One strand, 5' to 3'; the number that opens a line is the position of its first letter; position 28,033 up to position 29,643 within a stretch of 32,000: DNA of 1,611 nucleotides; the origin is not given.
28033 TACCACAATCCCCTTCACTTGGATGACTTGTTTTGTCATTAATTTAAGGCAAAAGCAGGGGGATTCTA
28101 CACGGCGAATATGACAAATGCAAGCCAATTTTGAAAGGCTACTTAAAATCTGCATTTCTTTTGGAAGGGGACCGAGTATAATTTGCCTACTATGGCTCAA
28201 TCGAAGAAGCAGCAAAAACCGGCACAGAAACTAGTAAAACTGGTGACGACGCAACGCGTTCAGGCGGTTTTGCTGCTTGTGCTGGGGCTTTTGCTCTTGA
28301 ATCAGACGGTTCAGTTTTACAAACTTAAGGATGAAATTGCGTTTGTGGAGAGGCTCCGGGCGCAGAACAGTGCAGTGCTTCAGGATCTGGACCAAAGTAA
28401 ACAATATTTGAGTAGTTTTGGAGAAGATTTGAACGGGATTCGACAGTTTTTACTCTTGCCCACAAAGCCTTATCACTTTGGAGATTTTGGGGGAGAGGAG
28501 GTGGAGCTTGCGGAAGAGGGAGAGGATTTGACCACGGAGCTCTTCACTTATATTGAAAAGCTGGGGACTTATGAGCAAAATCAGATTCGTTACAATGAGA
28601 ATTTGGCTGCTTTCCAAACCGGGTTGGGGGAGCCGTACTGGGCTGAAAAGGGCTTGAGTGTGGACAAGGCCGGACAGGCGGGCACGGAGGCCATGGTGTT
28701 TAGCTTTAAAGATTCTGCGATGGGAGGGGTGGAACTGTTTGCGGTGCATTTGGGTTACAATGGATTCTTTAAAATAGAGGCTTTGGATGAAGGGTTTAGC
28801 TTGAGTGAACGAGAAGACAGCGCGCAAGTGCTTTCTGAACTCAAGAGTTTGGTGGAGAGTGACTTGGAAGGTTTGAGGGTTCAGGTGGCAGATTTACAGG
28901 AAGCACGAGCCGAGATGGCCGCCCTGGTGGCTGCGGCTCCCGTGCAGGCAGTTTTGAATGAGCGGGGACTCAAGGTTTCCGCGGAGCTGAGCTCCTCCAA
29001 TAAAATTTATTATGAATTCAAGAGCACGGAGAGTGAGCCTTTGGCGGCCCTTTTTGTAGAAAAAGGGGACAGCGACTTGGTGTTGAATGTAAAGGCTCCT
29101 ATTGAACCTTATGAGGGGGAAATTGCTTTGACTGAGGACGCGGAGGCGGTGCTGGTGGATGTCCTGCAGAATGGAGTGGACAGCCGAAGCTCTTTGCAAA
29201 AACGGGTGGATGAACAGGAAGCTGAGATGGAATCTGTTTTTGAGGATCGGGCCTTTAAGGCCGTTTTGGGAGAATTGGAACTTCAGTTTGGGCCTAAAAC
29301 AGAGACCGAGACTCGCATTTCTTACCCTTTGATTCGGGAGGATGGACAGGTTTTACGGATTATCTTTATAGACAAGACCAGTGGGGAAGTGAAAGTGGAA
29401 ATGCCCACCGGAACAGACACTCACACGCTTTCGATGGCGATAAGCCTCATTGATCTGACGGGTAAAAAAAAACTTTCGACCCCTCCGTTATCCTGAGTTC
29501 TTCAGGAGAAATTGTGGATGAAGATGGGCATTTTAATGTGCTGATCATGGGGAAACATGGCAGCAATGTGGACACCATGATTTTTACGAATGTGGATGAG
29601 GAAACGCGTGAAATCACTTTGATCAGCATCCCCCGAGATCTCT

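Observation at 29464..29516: An A9 run sits where a -1 shift or 1-nt indel would fuse a TM-anchored repeat protein to an anchor-less LCP domain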

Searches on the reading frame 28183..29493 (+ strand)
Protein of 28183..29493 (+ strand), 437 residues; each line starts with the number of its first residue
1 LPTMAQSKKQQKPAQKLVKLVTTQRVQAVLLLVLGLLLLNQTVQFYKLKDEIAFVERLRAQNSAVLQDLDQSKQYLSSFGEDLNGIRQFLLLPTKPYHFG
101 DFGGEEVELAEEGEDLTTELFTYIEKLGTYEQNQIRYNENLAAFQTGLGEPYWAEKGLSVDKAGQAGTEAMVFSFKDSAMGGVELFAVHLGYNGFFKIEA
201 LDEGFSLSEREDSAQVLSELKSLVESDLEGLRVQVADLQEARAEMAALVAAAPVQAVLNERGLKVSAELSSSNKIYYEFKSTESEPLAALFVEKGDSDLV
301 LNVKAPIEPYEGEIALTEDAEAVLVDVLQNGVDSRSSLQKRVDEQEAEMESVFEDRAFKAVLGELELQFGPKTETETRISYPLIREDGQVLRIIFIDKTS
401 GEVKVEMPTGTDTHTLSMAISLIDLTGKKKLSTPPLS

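Call 6: search_protein_families(library=pfam, proteins=[window:28183-29493:+], max_evalue=0.1)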
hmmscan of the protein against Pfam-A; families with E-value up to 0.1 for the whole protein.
window:28183-29493:+ (437 aa): 0 families

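Call 7: search_protein_families(library=ncbifam, proteins=[window:28183-29493:+], max_evalue=0.1)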
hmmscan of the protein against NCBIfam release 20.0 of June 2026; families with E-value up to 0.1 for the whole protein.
window:28183-29493:+ (437 aa): 0 families
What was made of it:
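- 28192..29496 (+): ORF-A, the 0-frame product (434 aa from the ATG; a TTG lies at 28183). It has a K-rich cytoplasmic N-terminus, one TM helix, a long helix and three alpha/beta repeats. It ends 8 codons after KKK. No Pfam or NCBIfam hit (calls 6, 7).
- Tried and rejected: No Pfam or NCBIfam family (calls 6, 7).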
